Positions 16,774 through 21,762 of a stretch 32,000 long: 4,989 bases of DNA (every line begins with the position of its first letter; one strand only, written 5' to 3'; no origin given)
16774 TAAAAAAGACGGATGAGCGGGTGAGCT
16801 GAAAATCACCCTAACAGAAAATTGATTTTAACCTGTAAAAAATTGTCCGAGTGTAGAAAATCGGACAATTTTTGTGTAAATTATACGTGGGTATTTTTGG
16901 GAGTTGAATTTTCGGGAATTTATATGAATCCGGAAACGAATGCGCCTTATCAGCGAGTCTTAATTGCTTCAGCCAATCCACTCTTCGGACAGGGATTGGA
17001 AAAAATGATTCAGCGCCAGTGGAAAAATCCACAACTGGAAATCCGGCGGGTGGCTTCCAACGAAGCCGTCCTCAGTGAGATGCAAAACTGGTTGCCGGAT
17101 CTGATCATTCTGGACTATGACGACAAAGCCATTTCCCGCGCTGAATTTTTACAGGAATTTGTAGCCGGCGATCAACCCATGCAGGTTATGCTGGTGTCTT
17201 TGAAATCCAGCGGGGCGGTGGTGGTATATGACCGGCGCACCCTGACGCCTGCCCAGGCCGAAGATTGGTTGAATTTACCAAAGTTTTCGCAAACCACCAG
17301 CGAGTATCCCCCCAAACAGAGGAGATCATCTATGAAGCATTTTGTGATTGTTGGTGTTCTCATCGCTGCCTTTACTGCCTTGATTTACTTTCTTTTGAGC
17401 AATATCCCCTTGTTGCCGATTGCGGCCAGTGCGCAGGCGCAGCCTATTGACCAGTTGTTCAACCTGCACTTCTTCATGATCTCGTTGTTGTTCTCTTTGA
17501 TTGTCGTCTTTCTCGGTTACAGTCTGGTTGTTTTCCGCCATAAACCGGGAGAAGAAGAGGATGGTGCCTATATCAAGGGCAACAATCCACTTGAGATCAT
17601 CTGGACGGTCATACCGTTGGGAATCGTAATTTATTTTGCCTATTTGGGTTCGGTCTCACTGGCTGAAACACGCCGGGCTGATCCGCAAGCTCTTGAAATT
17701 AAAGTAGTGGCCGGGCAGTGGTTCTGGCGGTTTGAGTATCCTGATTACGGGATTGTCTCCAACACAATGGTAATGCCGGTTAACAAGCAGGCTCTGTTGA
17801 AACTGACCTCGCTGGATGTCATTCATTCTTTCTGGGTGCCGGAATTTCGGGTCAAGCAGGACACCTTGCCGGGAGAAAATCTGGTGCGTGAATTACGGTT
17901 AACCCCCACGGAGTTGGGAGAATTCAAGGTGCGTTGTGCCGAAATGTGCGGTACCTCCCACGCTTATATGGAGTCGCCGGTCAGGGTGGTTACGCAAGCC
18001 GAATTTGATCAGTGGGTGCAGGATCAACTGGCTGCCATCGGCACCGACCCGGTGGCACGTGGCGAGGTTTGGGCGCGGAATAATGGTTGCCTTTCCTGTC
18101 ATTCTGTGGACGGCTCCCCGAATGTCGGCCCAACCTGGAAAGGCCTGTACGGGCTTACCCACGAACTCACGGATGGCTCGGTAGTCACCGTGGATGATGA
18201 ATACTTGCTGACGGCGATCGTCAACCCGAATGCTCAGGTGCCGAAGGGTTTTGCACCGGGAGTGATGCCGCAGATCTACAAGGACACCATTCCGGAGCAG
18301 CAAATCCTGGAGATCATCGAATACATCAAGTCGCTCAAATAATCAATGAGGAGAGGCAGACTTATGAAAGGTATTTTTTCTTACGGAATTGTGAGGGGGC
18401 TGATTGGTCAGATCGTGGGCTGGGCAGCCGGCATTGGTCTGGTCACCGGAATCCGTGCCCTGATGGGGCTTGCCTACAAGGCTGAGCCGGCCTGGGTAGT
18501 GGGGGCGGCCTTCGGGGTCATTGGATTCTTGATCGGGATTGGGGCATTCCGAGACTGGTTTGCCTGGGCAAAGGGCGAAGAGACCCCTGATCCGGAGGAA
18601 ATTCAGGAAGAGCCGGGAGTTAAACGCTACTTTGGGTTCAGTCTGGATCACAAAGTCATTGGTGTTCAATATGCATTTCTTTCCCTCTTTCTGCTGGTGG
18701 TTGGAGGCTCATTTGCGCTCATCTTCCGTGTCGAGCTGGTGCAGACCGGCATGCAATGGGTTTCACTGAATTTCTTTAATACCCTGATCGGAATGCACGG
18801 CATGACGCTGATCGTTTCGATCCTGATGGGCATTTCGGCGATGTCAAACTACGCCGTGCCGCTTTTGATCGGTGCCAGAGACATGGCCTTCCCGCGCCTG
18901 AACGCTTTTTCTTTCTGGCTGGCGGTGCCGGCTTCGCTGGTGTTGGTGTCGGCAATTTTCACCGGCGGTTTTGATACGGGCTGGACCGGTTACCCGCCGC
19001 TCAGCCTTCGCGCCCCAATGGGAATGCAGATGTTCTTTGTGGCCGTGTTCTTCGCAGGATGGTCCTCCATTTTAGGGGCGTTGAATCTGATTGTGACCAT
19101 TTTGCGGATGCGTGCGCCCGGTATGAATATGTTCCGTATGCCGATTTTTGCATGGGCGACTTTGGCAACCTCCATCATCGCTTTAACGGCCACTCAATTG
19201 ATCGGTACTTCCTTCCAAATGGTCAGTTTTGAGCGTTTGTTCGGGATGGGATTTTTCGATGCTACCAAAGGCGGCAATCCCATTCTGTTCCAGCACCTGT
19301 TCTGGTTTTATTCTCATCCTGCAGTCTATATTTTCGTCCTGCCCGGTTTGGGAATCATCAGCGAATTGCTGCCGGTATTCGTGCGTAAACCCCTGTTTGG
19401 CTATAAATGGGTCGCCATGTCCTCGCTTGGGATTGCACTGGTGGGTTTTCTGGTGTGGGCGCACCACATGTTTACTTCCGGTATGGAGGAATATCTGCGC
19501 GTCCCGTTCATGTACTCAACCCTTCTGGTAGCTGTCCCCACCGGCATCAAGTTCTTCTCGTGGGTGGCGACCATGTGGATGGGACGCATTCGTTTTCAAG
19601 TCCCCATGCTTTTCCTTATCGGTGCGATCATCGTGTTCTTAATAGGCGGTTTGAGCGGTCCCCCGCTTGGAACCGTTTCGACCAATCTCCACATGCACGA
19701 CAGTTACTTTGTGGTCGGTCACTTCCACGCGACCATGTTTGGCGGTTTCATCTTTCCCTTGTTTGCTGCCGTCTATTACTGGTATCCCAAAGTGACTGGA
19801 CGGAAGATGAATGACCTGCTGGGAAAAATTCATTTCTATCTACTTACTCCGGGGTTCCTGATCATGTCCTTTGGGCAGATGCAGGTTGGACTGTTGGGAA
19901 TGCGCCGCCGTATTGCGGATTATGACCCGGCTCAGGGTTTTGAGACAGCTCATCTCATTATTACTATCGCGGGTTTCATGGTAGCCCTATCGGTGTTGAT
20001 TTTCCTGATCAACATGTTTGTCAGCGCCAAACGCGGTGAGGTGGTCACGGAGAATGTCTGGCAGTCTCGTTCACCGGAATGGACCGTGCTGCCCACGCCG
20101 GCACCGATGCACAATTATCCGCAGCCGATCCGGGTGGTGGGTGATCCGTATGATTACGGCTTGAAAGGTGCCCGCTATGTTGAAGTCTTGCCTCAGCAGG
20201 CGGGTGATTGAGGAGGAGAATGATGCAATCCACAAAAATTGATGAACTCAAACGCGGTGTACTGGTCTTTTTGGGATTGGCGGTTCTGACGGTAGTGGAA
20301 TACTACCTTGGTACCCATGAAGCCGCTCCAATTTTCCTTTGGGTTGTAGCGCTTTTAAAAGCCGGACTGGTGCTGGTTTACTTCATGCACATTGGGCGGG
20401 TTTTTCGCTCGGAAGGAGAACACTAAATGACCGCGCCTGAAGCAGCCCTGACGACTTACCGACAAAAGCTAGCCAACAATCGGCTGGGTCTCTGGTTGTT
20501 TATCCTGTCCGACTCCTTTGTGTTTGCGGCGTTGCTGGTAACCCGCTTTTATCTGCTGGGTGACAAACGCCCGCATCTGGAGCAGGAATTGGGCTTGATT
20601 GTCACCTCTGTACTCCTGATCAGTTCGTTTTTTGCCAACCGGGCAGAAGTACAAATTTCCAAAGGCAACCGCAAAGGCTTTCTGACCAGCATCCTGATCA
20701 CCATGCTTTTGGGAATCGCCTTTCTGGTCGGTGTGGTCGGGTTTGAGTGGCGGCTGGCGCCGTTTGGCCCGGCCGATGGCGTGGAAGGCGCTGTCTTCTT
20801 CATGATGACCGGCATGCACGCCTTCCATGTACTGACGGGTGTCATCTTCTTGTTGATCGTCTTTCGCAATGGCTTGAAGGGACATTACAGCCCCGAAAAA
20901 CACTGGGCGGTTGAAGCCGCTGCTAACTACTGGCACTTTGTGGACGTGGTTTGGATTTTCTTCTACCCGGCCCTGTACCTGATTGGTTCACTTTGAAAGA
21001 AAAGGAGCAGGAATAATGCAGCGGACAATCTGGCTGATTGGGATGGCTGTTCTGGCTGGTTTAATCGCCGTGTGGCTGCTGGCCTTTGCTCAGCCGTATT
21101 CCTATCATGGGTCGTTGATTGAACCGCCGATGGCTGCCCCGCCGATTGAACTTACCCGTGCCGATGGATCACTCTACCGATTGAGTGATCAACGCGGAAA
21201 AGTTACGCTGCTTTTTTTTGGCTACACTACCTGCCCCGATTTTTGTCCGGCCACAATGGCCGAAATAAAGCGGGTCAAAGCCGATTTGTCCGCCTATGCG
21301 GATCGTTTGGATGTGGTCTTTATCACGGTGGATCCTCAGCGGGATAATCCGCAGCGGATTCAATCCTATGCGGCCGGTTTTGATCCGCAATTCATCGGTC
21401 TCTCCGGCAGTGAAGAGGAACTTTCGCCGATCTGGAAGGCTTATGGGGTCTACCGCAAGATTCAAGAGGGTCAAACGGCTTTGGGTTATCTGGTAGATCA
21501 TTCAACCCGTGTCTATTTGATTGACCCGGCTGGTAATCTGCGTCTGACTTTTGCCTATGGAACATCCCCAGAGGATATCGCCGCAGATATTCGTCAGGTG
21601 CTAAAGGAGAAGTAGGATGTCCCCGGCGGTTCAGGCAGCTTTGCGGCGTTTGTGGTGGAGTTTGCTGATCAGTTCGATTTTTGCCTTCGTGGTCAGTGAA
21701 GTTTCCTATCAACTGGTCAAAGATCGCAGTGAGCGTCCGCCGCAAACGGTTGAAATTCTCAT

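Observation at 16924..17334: Degenerate receiver (pseudo-REC) domain encoded in frame with, and N-terminal to, cytochrome c oxidase subunit II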

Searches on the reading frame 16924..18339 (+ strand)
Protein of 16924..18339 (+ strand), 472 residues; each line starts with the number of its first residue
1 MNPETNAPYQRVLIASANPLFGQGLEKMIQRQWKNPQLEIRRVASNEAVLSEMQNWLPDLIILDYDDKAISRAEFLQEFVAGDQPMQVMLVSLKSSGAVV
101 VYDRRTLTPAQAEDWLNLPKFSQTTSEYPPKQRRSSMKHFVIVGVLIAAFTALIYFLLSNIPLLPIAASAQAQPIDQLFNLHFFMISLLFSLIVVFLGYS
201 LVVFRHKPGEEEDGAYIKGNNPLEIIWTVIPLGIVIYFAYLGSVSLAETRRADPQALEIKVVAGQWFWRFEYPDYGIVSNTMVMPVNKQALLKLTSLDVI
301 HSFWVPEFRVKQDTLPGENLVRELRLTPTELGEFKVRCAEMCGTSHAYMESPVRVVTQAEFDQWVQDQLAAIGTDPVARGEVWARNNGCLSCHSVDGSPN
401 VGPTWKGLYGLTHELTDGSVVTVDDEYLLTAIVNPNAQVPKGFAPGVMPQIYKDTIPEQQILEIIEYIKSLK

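Call 3: search_protein_families(library=pfam, proteins=[window:16924-18339:+], max_evalue=1)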
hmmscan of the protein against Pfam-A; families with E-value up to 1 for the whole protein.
window:16924-18339:+ (472 aa): 10 families
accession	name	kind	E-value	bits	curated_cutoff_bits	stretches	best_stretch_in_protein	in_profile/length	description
PF00116.26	COX2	-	5.5e-17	62.2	22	2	278-352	44-116/120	Cytochrome C oxidase subunit II, periplasmic domain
PF02790.20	COX2_TM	-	1.4e-10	41.6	22.8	1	164-239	8-82/88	Cytochrome C oxidase subunit II, transmembrane domain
PF00034.26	Cytochrom_C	-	3.9e-06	28.5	21.3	1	377-472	1-90/90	Cytochrome c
PF13687.11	DUF4153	-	0.0039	16.9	27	1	132-240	75-190/373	Domain of unknown function (DUF4153)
PF00072.30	Response_reg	-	0.015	15.9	30.2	1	12-96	1-81/111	Response regulator receiver domain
PF13442.11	Cytochrome_CBB3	-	0.017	15.9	27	1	386-468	12-68/68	Cytochrome C oxidase, cbb3-type, subunit III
PF09843.14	DUF2070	-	0.027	13.2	30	1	140-211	103-181/561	Predicted membrane protein (DUF2070)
PF06687.17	SUR7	-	0.043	13.9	29.6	1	113-230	74-192/201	SUR7/PalI family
PF10559.14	Plug_translocon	-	0.068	13.4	22.1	1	153-167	1-15/35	Plug domain of Sec61p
PF09699.15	Paired_CXXCH_1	-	0.2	11.8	20.6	1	386-401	6-21/41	Doubled CXXCH motif (Paired_CXXCH_1)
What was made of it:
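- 17332..18342 (+): CoxB proper (336 aa from the internal ATG). Comprises signal-anchor-like TM0 (17341-17397), ASA|Q (17425-17436), TM1 (17479-17535), TM2 (17590-17646), CuA site (17824-17970), cytochrome c domain with CLSCH (18088-18102), and stop 18340-18342. Pfam finds COX2_TM, COX2 and Cytochrom_C (call 3).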

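Call 4: search_protein_families(library=ncbifam, proteins=[window:16924-18339:+], max_evalue=1)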
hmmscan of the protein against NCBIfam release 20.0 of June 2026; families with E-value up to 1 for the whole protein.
window:16924-18339:+ (472 aa): 13 families
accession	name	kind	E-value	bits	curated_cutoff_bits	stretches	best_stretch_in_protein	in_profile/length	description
TIGR02866.1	CoxB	equivalog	1e-47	162.4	147.7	1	171-365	5-201/202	cytochrome c oxidase subunit II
NF050117.1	aa3_CtaC_Actin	exception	1.1e-39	136.1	250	1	167-366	29-243/244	aa3-type cytochrome oxidase subunit II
TIGR01432.1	QOXA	equivalog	4.3e-23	81.8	240.95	1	177-367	33-225/227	cytochrome aa3 quinol oxidase subunit II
TIGR01433.1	CyoA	equivalog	7.7e-19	68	266.2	1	174-367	28-224/226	ubiquinol oxidase subunit II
NF007816.0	PRK10525.1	equivalog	9.5e-13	47.9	511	1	221-367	86-237/318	cytochrome o ubiquinol oxidase subunit II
TIGR02603.1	CxxCH_TIGR02603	domain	0.00012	22.1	68.15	1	377-444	3-59/134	putative heme-binding domain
TIGR04485.1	thiosulf_SoxX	equivalog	0.00033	21.3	61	1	388-470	4-77/78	sulfur oxidation c-type cytochrome SoxX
NF009206.0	PRK12555.1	subfamily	0.0021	17.1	342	1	11-102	2-91/340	chemotaxis-specific protein-glutamate methyltransferase CheB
NF045610.1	acin_4_helix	equivalog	0.014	15.4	50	1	191-286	5-97/131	putative four-helix membrane protein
NF041074.2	quin_ox_SoxA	equivalog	0.014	15.2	110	1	280-355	77-153/154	proton pump complex quinol oxidase subunit SoxA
NF007935.0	PRK10651.1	equivalog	0.014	14.5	250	1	9-96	6-91/216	two-component system response regulator NarL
TIGR04246.1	nitrous_NosZ_Gp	equivalog_domain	0.089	11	625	1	297-355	520-576/578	Sec-dependent nitrous-oxide reductase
NF001965.0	PRK00742.1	subfamily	0.17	11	293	1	11-98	5-90/357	chemotaxis-specific protein-glutamate methyltransferase CheB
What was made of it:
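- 17332..18342 (+): TIGR02866 CoxB scores 162 bits, above its cut-off of 147.7 (call 4).
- On Cytochrome c oxidase subunit II, caa3 type (TIGR02866 CoxB): TIGR02866 scores 162.4 bits against a cut-off of 147.7 (call 4).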

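Call 33: list_cluster_members(proteins=[window:16924-18339:+, window:17332-18339:+, P0123, P0151, P0124])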
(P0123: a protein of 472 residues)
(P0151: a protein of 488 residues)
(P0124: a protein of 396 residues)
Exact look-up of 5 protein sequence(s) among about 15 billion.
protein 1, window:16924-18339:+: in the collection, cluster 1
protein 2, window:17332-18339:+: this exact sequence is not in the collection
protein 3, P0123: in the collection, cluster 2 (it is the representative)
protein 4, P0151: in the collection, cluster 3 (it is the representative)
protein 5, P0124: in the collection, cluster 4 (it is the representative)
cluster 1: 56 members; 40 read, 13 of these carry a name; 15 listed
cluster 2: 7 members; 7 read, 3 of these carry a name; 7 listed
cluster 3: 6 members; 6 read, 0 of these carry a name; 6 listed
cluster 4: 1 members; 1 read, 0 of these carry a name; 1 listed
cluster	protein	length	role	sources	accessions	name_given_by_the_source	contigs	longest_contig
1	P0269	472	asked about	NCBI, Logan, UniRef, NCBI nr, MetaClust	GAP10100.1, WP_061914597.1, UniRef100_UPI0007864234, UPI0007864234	cytochrome c oxidase, subunit II [Bellilinea caldifistulae] | cytochrome c oxidase subunit II n=1 Tax=Bellilinea caldifistulae TaxID=360411 ... | cytochrome c oxidase subunit II [Bellilinea caldifistulae]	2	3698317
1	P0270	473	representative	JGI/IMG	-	cytochrome c oxidase subunit 2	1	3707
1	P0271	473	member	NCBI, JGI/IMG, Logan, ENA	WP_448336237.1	cytochrome c oxidase subunit II [Bellilinea sp.] | cytochrome c oxidase subunit 2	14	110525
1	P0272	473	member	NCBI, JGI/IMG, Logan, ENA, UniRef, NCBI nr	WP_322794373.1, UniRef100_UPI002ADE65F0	cytochrome c oxidase subunit II [Bellilinea sp.] | cytochrome c oxidase subunit II n=1 Tax=Bellilinea sp. TaxID=2838785 RepID=UPI002ADE65F0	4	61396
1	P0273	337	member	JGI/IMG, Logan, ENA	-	cytochrome c oxidase subunit 2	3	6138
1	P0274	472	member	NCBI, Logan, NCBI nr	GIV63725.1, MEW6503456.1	MAG: cytochrome c oxidase subunit II [Chloroflexota bacterium] | MAG: hypothetical protein KatS3mg045_1064 [Bellilinea sp.]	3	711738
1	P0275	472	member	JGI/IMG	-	cytochrome c oxidase subunit 2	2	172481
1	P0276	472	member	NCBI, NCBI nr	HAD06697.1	MAG TPA: cytochrome c oxidase subunit II [Anaerolineaceae bacterium] | cytochrome c oxidase subunit II [Anaerolineaceae bacterium]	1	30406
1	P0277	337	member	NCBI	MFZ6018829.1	MAG: cytochrome c oxidase subunit II [Chloroflexota bacterium]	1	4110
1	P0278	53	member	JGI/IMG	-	cytochrome c oxidase subunit 2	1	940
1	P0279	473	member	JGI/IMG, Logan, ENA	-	cytochrome c oxidase subunit 2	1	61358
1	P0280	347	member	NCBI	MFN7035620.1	MAG: cytochrome c oxidase subunit II transmembrane domain-containing protein, partial ...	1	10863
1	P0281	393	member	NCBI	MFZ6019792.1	MAG: cytochrome c oxidase subunit II, partial [Chloroflexota bacterium]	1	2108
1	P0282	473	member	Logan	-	-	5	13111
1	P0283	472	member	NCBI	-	-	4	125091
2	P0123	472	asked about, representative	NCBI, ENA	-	-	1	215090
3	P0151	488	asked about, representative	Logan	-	-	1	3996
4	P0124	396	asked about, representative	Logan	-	-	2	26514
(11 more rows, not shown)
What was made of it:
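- Checked: It is also present in a 56-member protein cluster at 90% identity or more, drawn from independent assemblies (call 33).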

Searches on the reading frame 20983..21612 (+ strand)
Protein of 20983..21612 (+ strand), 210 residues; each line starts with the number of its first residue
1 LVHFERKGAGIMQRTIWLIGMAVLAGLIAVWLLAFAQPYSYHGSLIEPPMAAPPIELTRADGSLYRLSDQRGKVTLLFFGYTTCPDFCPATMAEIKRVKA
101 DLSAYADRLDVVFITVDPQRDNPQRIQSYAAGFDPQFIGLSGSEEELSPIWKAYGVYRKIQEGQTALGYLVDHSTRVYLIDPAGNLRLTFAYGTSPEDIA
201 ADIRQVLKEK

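Call 70: search_protein_families(library=pfam, proteins=[window:20983-21612:+], max_evalue=0.001)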
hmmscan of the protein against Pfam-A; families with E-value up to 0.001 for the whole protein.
window:20983-21612:+ (210 aa): 4 families
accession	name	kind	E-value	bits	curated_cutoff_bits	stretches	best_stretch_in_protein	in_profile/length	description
PF02630.20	SCO1-SenC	-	7e-39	133.3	22.8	1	56-185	5-133/134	SCO1/SenC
PF00578.27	AhpC-TSA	-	1.3e-08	35.2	26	1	51-185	4-120/124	AhpC/TSA family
PF08534.16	Redoxin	-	1.2e-05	25.6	26.6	1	51-194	5-136/148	Redoxin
PF13905.12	Thioredoxin_8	-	3.2e-05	24.6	27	1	72-182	1-90/94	Thioredoxin-like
